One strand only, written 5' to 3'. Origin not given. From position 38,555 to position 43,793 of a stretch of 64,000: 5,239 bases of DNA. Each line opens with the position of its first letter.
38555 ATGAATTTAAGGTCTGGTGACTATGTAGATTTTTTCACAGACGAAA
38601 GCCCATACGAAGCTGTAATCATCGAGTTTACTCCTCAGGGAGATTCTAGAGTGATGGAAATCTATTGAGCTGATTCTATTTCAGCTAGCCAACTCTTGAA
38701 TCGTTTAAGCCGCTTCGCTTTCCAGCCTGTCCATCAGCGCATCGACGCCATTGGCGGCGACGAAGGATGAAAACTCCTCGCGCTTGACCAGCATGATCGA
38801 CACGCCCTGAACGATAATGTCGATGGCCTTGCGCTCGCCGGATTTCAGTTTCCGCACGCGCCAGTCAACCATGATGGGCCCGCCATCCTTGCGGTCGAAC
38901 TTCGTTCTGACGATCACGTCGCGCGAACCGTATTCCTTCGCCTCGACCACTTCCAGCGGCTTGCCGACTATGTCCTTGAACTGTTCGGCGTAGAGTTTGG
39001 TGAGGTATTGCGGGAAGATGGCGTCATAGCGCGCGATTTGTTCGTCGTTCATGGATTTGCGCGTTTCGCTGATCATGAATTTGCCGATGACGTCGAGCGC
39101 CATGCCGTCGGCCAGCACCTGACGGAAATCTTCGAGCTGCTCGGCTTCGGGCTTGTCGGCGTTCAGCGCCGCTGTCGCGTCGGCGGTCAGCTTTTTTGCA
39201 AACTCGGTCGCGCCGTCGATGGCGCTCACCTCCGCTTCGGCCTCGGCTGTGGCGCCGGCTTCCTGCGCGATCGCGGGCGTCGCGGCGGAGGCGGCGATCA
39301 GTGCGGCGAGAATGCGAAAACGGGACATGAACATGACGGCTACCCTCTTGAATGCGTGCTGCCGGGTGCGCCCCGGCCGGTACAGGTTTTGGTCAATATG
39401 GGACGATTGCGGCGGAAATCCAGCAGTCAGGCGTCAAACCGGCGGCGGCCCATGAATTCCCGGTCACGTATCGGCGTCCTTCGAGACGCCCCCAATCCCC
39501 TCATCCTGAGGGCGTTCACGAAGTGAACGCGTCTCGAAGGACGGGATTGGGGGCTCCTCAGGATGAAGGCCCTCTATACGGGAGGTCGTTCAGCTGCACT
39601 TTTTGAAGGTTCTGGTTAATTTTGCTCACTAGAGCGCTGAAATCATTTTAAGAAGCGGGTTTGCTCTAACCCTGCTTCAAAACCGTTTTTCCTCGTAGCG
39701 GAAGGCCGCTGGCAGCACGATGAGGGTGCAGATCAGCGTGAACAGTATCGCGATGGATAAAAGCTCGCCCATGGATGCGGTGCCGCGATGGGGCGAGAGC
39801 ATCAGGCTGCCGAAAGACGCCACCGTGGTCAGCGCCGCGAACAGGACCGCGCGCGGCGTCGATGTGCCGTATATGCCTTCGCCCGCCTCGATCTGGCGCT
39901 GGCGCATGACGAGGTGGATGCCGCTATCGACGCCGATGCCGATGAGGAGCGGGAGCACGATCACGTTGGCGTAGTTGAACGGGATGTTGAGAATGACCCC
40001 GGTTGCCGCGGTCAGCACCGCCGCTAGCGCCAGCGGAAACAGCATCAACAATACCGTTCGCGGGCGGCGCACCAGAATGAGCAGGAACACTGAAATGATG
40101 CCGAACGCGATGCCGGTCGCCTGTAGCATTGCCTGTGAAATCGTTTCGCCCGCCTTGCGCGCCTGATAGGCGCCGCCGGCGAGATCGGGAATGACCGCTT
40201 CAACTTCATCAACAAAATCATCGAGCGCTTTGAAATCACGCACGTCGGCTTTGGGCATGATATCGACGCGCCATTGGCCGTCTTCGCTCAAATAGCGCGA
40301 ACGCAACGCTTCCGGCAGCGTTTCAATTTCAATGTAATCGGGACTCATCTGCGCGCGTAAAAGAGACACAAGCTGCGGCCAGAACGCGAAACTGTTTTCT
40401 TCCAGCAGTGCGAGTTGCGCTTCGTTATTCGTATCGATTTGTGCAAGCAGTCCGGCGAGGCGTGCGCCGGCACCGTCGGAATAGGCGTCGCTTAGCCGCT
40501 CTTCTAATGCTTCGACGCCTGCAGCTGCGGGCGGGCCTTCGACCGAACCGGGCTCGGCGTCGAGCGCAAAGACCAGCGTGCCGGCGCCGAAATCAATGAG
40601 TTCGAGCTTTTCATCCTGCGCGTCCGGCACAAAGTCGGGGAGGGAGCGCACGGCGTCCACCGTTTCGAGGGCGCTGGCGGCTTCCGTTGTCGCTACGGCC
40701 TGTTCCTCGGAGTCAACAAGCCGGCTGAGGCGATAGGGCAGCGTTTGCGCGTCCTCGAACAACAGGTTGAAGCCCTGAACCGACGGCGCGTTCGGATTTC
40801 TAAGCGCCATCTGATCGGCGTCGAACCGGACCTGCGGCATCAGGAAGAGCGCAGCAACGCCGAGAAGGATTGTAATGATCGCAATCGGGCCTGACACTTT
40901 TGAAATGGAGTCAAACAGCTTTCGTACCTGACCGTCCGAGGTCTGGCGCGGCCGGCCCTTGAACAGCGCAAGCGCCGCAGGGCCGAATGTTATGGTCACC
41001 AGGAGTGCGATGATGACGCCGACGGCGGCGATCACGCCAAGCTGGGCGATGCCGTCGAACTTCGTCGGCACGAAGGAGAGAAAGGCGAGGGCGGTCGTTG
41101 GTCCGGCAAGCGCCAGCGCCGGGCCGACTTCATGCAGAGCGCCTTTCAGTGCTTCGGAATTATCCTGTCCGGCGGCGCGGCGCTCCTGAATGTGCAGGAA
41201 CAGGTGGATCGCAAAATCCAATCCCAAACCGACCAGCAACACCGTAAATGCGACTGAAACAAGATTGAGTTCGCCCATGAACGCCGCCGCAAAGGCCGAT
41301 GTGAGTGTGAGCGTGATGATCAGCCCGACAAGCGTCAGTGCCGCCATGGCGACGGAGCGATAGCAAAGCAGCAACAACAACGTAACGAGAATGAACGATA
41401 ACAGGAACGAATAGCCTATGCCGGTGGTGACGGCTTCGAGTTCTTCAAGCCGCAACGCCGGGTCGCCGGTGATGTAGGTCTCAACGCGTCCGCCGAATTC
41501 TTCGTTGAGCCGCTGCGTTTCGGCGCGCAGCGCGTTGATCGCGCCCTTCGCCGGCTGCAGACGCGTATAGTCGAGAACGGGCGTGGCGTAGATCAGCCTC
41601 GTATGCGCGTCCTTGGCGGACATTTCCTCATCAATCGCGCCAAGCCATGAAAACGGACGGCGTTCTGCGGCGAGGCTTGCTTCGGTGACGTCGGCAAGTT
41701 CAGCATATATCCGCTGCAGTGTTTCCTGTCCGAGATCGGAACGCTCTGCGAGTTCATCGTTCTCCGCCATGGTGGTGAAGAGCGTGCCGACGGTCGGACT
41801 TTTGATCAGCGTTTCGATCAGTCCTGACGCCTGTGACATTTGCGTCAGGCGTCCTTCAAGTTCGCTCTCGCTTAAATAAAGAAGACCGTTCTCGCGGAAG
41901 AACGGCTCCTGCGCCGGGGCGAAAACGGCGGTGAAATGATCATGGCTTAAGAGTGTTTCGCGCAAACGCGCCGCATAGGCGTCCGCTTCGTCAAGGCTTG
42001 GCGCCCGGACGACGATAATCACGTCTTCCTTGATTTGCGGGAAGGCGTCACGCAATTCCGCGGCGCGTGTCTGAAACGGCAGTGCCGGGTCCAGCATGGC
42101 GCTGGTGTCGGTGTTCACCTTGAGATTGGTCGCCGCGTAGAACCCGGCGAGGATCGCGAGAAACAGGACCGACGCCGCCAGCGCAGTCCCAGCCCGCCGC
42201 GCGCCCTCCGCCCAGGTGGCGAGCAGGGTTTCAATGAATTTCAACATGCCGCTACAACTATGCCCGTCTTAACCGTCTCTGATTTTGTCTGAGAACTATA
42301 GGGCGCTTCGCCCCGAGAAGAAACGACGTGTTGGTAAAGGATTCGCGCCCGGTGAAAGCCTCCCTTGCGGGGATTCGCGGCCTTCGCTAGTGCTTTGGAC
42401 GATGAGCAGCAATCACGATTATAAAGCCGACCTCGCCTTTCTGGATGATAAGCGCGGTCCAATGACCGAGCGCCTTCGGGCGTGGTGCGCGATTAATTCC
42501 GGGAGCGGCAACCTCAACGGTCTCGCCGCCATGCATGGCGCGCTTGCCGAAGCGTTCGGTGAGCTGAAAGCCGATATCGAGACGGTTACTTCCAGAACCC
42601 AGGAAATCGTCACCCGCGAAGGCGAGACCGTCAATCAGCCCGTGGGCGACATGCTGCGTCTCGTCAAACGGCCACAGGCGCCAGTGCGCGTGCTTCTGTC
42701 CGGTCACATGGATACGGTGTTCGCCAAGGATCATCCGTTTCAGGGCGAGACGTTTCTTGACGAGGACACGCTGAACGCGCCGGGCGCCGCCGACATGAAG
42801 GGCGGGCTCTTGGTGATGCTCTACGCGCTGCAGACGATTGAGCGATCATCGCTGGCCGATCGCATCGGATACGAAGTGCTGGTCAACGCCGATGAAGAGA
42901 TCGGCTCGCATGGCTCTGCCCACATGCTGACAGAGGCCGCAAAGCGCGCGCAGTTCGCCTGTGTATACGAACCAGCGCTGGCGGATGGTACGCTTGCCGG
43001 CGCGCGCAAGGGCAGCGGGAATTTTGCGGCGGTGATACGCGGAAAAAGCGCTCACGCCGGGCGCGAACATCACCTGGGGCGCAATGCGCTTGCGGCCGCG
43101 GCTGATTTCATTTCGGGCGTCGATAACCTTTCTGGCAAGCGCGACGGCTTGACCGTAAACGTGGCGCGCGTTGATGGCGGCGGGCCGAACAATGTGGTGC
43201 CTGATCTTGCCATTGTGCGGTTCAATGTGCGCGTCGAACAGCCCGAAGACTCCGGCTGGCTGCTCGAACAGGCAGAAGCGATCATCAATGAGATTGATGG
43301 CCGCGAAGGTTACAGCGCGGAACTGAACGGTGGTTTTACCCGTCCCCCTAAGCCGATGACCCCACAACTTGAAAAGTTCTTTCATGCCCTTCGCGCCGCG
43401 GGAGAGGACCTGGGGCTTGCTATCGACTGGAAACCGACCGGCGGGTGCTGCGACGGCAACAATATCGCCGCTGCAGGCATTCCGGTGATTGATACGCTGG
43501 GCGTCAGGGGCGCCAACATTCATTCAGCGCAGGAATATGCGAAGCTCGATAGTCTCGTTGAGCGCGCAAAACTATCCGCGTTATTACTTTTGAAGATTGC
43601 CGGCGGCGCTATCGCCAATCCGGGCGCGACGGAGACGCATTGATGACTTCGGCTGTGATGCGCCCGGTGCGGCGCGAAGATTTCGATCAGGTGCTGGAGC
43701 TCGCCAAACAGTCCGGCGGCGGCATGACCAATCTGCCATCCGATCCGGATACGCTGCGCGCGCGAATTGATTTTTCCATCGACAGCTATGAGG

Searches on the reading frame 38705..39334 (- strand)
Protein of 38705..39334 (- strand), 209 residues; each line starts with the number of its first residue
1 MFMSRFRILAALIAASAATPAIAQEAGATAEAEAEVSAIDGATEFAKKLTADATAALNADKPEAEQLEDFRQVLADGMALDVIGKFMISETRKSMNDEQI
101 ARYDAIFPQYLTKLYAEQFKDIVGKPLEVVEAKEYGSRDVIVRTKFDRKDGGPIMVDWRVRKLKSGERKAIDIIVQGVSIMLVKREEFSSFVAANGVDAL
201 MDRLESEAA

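Call 8: search_protein_families(library=ncbifam, proteins=[window:38705-39334:-], max_evalue=0.00001)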
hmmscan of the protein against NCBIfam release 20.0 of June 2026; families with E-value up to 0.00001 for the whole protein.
window:38705-39334:- (209 aa): 2 families
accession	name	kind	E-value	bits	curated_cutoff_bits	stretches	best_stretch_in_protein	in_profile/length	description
TIGR03481.1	HpnM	hypoth_equivalog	1.4e-17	63.7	160.1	1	9-208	5-195/200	hopanoid biosynthesis associated membrane protein HpnM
NF011697.0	PRK15117.1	equivalog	2.3e-13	50.4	195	1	80-208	70-201/211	phospholipid-binding protein MlaC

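Call 28: search_protein_families(library=pfam, proteins=[window:38705-39334:-], max_evalue=0.01)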
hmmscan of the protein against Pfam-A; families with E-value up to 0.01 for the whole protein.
window:38705-39334:- (209 aa): 1 family
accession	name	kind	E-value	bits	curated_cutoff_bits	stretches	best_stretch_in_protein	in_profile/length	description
PF05494.18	MlaC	-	8.5e-29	100.9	26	1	48-205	2-165/166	MlaC protein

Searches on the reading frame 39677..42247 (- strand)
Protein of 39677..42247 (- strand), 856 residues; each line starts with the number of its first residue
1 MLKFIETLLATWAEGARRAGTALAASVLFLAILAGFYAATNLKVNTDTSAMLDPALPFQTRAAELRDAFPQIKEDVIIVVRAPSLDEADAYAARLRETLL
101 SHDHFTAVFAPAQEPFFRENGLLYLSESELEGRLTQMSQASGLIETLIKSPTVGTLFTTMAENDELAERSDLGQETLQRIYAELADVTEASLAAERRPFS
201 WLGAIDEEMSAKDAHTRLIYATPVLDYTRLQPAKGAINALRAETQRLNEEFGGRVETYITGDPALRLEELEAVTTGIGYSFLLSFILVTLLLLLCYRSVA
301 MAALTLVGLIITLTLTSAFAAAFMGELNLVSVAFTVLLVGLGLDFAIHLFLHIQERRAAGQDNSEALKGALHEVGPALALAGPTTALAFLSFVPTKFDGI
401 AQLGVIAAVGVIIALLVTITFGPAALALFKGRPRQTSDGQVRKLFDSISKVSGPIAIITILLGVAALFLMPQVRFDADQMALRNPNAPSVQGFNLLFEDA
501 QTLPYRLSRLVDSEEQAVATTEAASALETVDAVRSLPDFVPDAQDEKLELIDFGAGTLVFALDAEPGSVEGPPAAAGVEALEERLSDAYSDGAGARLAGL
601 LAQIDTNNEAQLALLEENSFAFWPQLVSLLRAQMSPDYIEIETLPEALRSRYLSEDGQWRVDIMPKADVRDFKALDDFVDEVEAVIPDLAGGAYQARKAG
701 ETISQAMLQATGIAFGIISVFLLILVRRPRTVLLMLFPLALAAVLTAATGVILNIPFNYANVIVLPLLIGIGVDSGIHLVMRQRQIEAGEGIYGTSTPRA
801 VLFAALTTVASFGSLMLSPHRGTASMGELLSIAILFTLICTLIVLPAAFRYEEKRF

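Call 8: search_protein_families(library=ncbifam, proteins=[window:39677-42247:-], max_evalue=0.00001)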
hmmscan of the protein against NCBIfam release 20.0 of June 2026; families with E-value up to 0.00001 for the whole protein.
window:39677-42247:- (856 aa): 5 families
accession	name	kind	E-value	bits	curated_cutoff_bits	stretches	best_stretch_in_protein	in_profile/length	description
TIGR03480.1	HpnN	hypoth_equivalog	1.1e-234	781.3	751.85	1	11-850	4-857/862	hopanoid biosynthesis associated RND transporter like protein HpnN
NF052374.1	HopndTporHpnN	equivalog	4e-164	547.9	1100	1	16-847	12-852/858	hopanoid transporter HpnN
TIGR00921.1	2A067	subfamily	1.7e-49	168.6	351.9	2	251-436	168-353/733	hydrophobe/amphiphile efflux-3 (HAE3) family transporter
NF045600.2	BstA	equivalog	4.8e-49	167.1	1400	2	639-848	683-893/903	sterol transporter cytoplasmic membrane protein BstA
TIGR00833.1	actII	subfamily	9.4e-40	136.7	874.7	1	233-495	133-404/910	MMPL family RND transporter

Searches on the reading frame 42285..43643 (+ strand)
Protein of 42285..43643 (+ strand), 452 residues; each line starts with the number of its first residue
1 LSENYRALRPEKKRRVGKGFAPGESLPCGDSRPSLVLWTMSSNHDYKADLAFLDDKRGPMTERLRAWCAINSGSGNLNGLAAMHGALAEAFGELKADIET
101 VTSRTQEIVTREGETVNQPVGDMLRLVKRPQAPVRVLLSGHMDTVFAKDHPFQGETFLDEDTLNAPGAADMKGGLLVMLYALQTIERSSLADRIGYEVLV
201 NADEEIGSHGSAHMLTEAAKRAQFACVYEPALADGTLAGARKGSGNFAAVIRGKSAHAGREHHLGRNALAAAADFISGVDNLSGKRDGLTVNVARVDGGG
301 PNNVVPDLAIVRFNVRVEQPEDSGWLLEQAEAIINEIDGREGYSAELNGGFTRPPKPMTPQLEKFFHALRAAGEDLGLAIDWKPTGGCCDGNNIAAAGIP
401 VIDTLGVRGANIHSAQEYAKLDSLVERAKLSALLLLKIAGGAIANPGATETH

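Call 8: search_protein_families(library=ncbifam, proteins=[window:42285-43643:+], max_evalue=0.00001)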
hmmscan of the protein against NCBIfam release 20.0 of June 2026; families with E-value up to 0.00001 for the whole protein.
window:42285-43643:+ (452 aa): 38 families (the best 25 are shown)
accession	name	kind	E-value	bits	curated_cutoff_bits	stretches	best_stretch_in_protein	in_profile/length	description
NF005602.0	PRK07338.1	equivalog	3e-168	559.6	357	1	44-444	5-405/409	hydrolase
NF004788.0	PRK06133.1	subfamily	2.3e-54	184.9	349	1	55-439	41-414/417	glutamate carboxypeptidase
NF005678.0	PRK07473.1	equivalog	4.2e-41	141.2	386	1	60-438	13-375/376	M20/M25/M40 family metallo-hydrolase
TIGR01910.1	DapE-ArgE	subfamily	6.3e-30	104.6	217.6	1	87-429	27-372/373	ArgE/DapE family deacylase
TIGR01900.1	dapE-gram_pos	equivalog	2.8e-24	85.7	304.2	1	120-428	44-343/351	succinyl-diaminopimelate desuccinylase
NF009557.0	PRK13009.1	equivalog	2.4e-22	79.6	284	1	134-426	60-362/377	succinyl-diaminopimelate desuccinylase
TIGR01892.1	AcOrn-deacetyl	equivalog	1.1e-21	77.3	297.7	1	135-338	61-273/365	acetylornithine deacetylase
NF006399.0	PRK08651.1-2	equivalog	2.9e-21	76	381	1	132-280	65-214/405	succinyl-diaminopimelate desuccinylase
NF005710.0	PRK07522.1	subfamily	1.1e-19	70.9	412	1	135-336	71-285/391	acetylornithine deacetylase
NF006365.0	PRK08588.1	subfamily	8.3e-19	68.1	289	1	137-356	68-297/383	succinyl-diaminopimelate desuccinylase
NF006400.0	PRK08651.1-3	equivalog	1.8e-16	60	374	1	131-279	81-231/410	succinyl-diaminopimelate desuccinylase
TIGR01883.1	PepT-like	hypoth_equivalog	2.3e-16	59.7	274.25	1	135-430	64-355/361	peptidase T-like protein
TIGR01246.1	dapE_proteo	equivalog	2.2e-15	56.5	361.8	1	129-430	51-362/370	succinyl-diaminopimelate desuccinylase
NF009555.0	PRK13004.1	equivalog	9.6e-14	51.1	321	1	118-333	56-278/399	YgeY family selenium metabolism-linked hydrolase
TIGR01891.1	amidohydrolases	subfamily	1.2e-13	51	153.75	1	244-350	171-281/366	amidohydrolase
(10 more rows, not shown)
